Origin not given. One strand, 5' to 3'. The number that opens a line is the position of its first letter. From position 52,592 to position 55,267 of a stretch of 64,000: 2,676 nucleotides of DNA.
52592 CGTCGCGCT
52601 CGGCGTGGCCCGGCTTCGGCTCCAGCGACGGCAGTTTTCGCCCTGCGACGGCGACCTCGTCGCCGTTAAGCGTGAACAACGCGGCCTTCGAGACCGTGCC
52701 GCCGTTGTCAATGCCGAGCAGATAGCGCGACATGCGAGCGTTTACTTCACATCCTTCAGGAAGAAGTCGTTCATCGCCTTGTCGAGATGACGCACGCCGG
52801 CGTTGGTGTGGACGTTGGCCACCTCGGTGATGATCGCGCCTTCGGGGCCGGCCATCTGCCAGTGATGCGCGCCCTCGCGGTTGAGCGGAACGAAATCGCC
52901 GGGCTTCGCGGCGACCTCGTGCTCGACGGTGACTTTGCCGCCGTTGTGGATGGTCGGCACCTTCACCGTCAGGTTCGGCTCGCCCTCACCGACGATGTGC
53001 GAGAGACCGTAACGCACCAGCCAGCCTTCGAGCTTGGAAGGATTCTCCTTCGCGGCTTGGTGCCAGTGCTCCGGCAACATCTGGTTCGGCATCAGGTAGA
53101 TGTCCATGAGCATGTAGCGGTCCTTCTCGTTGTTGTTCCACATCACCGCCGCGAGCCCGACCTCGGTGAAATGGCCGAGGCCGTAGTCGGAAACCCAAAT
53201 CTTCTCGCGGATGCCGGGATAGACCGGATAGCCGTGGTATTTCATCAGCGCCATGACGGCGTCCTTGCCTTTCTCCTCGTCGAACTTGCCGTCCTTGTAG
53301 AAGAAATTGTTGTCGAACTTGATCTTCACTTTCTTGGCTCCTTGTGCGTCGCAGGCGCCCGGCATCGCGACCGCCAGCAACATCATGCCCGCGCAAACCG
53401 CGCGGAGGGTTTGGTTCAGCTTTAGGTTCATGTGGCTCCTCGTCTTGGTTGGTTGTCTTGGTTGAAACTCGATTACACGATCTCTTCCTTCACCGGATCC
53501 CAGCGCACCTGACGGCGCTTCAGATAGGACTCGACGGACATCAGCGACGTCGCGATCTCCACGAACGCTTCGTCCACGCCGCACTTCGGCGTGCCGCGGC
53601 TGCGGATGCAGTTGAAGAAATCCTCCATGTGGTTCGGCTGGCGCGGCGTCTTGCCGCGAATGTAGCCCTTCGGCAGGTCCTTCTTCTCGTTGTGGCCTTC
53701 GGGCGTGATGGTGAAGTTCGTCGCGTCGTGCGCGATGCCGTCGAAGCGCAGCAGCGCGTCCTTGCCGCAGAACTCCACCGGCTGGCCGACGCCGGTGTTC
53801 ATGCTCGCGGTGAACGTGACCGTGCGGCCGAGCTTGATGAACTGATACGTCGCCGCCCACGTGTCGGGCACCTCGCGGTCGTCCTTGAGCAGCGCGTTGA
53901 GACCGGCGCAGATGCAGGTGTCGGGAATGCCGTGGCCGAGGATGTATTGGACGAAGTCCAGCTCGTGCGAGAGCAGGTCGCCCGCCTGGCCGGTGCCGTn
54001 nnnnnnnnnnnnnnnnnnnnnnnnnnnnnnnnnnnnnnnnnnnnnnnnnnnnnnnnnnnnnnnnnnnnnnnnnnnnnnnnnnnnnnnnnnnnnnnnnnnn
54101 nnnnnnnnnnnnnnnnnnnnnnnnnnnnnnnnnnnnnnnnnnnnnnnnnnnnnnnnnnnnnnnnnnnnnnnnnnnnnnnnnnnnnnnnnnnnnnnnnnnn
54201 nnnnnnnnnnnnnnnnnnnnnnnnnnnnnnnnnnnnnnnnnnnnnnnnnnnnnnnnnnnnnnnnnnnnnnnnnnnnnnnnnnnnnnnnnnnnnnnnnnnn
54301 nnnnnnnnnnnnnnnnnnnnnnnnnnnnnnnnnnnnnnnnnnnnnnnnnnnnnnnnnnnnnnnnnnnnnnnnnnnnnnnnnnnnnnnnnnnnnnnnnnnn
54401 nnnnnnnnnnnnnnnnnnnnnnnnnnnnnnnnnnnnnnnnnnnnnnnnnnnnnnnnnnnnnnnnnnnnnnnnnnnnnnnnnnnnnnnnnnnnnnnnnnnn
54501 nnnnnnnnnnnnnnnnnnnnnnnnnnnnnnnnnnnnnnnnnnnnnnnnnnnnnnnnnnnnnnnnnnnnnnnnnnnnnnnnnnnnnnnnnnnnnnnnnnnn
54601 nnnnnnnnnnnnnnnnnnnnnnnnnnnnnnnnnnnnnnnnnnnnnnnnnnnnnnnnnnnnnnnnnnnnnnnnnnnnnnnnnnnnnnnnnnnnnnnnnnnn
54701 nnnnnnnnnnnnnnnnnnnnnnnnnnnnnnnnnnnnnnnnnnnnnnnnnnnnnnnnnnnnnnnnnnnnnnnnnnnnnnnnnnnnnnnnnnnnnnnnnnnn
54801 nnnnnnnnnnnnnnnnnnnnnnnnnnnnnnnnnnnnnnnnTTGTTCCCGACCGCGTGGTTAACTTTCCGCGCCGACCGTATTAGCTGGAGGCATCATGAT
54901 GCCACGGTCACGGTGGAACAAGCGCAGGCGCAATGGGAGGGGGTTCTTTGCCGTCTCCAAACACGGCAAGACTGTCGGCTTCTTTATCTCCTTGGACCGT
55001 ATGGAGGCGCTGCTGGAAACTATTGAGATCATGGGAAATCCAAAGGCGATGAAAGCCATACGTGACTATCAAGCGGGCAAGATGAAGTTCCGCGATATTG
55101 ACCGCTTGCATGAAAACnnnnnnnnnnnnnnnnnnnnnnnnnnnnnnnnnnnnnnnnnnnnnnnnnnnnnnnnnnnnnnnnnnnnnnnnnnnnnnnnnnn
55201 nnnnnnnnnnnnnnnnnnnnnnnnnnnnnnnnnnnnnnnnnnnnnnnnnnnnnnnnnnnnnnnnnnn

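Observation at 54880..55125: Solitary Phd/YefM-like antitoxin gene with an atypical N-terminus and possible frame ambiguity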

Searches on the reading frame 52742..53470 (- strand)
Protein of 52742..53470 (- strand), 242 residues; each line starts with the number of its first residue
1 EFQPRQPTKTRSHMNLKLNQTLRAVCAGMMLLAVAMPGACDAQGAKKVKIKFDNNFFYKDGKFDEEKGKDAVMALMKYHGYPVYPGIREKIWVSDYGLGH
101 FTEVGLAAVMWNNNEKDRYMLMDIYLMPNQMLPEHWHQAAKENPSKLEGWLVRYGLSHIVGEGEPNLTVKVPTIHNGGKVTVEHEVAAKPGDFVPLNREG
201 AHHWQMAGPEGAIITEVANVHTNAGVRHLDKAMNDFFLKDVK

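Call 34: search_protein_families(library=pfam, max_evalue=0.001, proteins=[window:52742-53470:-])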
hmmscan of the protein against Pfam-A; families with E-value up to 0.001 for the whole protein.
window:52742-53470:- (242 aa): 1 family
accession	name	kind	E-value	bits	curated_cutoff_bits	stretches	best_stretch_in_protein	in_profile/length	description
PF07385.18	Lyx_isomer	-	8.4e-05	22.3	20.8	1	93-221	54-190/222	D-lyxose isomerase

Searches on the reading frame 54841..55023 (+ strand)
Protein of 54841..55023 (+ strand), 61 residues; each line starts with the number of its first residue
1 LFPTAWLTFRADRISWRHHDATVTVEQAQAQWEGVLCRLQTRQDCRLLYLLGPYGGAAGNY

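Call 3: search_protein_families(library=pfam, max_evalue=10, proteins=[window:54841-55023:+])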
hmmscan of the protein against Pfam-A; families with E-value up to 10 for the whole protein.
seq(61 aa): 0 families

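Call 4: search_protein_families(library=ncbifam, max_evalue=10, proteins=[window:54841-55023:+])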
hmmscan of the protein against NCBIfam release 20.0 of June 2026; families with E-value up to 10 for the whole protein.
seq(61 aa): 0 families

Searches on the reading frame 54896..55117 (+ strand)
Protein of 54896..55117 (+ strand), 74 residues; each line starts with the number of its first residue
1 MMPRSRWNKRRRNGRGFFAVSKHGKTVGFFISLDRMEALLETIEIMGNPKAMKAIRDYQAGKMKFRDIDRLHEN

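Call 3: search_protein_families(library=pfam, max_evalue=10, proteins=[window:54896-55117:+])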
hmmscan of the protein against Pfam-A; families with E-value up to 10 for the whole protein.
seq(74 aa): 1 family
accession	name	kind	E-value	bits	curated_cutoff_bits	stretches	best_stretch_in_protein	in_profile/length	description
PF02604.26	PhdYeFM_antitox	-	0.01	16.1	29.8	1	18-57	27-66/74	Antitoxin Phd_YefM, type II toxin-antitoxin system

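Call 4: search_protein_families(library=ncbifam, max_evalue=10, proteins=[window:54896-55117:+])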
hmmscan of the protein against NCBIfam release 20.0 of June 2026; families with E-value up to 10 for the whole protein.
seq(74 aa): 2 families
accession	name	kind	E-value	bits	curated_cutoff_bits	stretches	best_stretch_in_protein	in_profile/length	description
NF007300.0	PRK09778.1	equivalog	0.13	12.7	99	1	19-56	29-66/97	type I toxin-antitoxin system antitoxin YafN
NF033227.0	Fur_reg_FbpB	equivalog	0.35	10.8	60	1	44-57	19-32/43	Fur-regulated basic protein FbpB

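Call 5: find_homologous_proteins(query=window:54896-55117:+, max_evalue=0.01)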
Query seq(74 aa) (74 aa): 4 proteins with E <= 0.01 among 4 candidates.
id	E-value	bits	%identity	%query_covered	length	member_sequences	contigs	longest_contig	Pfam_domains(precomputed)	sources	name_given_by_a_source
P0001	4.4e-42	158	100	99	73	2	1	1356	-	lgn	-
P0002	3.5e-30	121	95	81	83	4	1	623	PF02604.27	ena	-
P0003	5.6e-24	101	74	88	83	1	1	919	PF02604.27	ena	-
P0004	2.7e-13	67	84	58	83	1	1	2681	-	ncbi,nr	ncbi:MAG: hypothetical protein N2689_14565 [Verrucomicrobiae bacterium]|nr:hypothetical protein [Ver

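Call 7: find_encoding_contigs(protein=P0002, flank=10000)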
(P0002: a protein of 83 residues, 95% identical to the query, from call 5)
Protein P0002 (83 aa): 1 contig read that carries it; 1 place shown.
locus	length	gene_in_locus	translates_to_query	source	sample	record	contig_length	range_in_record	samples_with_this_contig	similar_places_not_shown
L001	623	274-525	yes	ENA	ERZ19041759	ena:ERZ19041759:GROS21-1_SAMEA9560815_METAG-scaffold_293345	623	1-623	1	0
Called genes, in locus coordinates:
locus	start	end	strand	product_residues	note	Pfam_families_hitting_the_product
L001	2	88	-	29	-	?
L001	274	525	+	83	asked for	PF02604:PhdYeFM_antitox (weak)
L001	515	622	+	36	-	?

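Call 8: find_encoding_contigs(protein=P0003, flank=10000)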
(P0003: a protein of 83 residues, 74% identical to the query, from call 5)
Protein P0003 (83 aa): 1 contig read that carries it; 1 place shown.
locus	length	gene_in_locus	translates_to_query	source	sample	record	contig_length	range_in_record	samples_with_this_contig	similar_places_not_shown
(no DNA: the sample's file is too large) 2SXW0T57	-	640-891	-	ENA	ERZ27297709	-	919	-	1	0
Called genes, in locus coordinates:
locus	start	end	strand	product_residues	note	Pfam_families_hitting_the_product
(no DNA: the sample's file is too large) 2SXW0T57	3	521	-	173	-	?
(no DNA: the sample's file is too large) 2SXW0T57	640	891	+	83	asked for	PF02604:PhdYeFM_antitox (weak)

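Call 9: find_encoding_contigs(protein=P0004, flank=10000)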
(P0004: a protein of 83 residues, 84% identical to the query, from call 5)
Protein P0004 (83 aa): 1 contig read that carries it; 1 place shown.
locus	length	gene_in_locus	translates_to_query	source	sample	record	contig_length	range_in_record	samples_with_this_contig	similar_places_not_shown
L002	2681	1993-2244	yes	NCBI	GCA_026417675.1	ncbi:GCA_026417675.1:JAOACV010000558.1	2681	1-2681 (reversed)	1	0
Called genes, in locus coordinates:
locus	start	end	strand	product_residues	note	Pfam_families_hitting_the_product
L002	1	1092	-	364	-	PF22725:GFO_IDH_MocA_C3 (weak)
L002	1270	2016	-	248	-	PF03737:RraA-like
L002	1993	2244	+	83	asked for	-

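Call 10: find_encoding_contigs(protein=P0001, flank=10000)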
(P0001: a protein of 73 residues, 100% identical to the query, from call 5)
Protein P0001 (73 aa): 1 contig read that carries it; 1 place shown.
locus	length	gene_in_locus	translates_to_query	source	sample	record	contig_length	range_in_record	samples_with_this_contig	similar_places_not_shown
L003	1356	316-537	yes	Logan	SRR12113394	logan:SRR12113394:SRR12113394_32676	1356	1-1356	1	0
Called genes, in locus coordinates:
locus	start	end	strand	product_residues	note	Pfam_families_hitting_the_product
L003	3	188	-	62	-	?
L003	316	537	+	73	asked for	-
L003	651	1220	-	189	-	-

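Call 17: find_related_loci(query=A2, collection=genome_contigs, flank=6000)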
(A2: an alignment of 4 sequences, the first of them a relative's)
Query A2 (83 aa) in genome_contigs; peptide patterns used: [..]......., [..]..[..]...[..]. (x = any residue, [..] = any of these).
600 stretches matched a pattern (row limit reached: there are more); 8 encode a relative of the query (tblastn E <= 1e-3); 8 distinct loci.
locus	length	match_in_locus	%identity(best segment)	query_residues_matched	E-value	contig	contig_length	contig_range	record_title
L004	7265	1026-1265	56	6-83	6e-27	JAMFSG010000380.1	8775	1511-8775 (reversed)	MAG: Verrucomicrobia bacterium isolate NGEE_A_bin31 k127_1745391, whole genome shotgun sequence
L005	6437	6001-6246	41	1-83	4e-21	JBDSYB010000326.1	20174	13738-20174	MAG: Verrucomicrobiota bacterium isolate cluster1_bin.665 k127_13850041, whole genome shotgun sequence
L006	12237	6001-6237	45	1-80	1e-17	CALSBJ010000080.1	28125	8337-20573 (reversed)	MAG: Akkermansia muciniphila isolate JJ-MIS3-109-1-m2-bin118 genome assembly, contig: JJ-MIS3-109-C236, whole genome sho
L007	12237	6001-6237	44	1-80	2e-17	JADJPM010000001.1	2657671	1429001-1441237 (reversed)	MAG: Verrucomicrobiaceae bacterium isolate Fred_18-Q3-R57-64_BATAC.459 tig00000590-10-26562620, whole genome shotgun seq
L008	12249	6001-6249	40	1-81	6e-17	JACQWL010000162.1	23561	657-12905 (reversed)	MAG: Verrucomicrobia bacterium isolate NC_groundwater_1488_Ag_S-0.65um_64_31 S_p65_S5_coassembly_k141_1348482, whole gen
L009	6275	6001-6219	42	1-73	2e-16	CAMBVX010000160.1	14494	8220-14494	MAG: Opitutus sp. GAS368 isolate MoH-02may19-181 genome assembly, contig: MoH-02may19-C7476, whole genome shotgun sequen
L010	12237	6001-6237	46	1-80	2e-18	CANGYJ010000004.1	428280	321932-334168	MAG: Verrucomicrobiaceae bacterium isolate RE-18aug17-261 genome assembly, contig: RE-18aug17-C10, whole genome shotgun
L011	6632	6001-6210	40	1-70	2e-14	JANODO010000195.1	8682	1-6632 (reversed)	MAG: Rariglobus sp. isolate VAR_17_metabat_116 VAR_17_k141_750508, whole genome shotgun sequence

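Call 18: find_related_loci(query=A2, collection=metagenome_contigs, flank=6000)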
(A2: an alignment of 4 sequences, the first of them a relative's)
Query A2 (83 aa) in metagenome_contigs; peptide patterns used: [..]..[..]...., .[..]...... (x = any residue, [..] = any of these).
481 stretches matched a pattern; 83 encode a relative of the query (tblastn E <= 1e-3); the best 80 are kept; 80 distinct loci.
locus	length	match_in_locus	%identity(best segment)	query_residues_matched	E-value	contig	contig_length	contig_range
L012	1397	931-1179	90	1-83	2e-50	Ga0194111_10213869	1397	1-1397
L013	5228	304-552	89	1-83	4e-48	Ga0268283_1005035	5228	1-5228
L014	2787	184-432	89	1-83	4e-48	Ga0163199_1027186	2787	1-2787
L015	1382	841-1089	60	1-83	4e-34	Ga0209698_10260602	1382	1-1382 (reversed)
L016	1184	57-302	60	1-82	5e-34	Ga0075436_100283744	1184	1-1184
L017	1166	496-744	59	1-83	1e-33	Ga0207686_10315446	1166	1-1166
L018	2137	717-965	58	1-83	3e-32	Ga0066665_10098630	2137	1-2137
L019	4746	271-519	57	1-83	2e-32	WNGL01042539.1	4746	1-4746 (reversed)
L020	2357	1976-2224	57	1-83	6e-32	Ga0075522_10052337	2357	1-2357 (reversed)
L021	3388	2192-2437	56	1-82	5e-32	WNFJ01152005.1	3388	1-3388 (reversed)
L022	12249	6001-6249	57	1-83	9e-32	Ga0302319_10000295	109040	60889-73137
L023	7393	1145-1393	58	1-83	4e-31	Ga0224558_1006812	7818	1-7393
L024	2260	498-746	58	1-83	4e-31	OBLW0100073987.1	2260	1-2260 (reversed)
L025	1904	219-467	55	1-83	4e-31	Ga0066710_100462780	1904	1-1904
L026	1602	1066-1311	55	1-82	1e-31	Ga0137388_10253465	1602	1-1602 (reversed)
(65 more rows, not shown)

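Call 46: predict_structure(alignment_id=A2)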
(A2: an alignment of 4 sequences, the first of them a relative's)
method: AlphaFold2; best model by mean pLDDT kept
length: 83 residues; sequences in the alignment: 4
mean_pLDDT: 60.8   pTM: 0.36
mean pLDDT of the five models: 60.8, 52.3, 49.0, 43.0, 42.1
residues with pLDDT >= 90: 0; 70-90: 13; 50-70: 55; < 50: 15
segments of 3 or more residues with pLDDT < 50: 49-54, 79-83
pLDDT, mean of each block of 10 residues (from residue 1): 66 69 66 68 53 53 63 54 43
secondary structure, 60 per line:
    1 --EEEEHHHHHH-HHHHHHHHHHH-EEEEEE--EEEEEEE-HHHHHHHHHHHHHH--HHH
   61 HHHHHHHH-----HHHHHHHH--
elements in order: E3-6 H7-12 H14-24 E26-31 E34-40 H42-55 H58-68 H74-81

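Call 47: predict_structure(alignment_id=A6)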
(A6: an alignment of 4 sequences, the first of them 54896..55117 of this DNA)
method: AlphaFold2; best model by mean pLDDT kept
length: 74 residues; sequences in the alignment: 4
mean_pLDDT: 50.5   pTM: 0.30
mean pLDDT of the five models: 50.5, 50.1, 49.7, 45.8, 43.7
residues with pLDDT >= 90: 0; 70-90: 0; 50-70: 40; < 50: 34
segments of 3 or more residues with pLDDT < 50: 1-28, 69-74
pLDDT, mean of each block of 10 residues (from residue 1): 38 42 46 54 58 64 55 42
secondary structure, 60 per line:
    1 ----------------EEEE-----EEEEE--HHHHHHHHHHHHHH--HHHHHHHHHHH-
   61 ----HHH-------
elements in order: E17-20 E26-30 H33-46 H49-59

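Call 48: list_cluster_members(proteins=[window:54896-55117:+, P0001, P0002])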
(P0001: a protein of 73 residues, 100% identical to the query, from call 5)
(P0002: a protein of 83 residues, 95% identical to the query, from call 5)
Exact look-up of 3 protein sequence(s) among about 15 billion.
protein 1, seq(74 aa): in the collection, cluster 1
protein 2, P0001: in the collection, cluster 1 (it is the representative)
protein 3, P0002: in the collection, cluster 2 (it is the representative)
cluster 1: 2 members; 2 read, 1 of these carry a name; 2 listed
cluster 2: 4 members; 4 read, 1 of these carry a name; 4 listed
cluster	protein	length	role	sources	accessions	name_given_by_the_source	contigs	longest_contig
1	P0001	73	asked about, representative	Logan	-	-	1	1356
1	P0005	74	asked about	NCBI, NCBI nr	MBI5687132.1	MAG: hypothetical protein HZC54_18835 [Verrucomicrobia bacterium] | hypothetical protein [Verrucomicrobiota bacterium]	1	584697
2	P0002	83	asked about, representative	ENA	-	-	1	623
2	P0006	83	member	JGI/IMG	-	hypothetical protein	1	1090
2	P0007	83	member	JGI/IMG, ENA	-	-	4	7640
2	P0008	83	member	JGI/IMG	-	-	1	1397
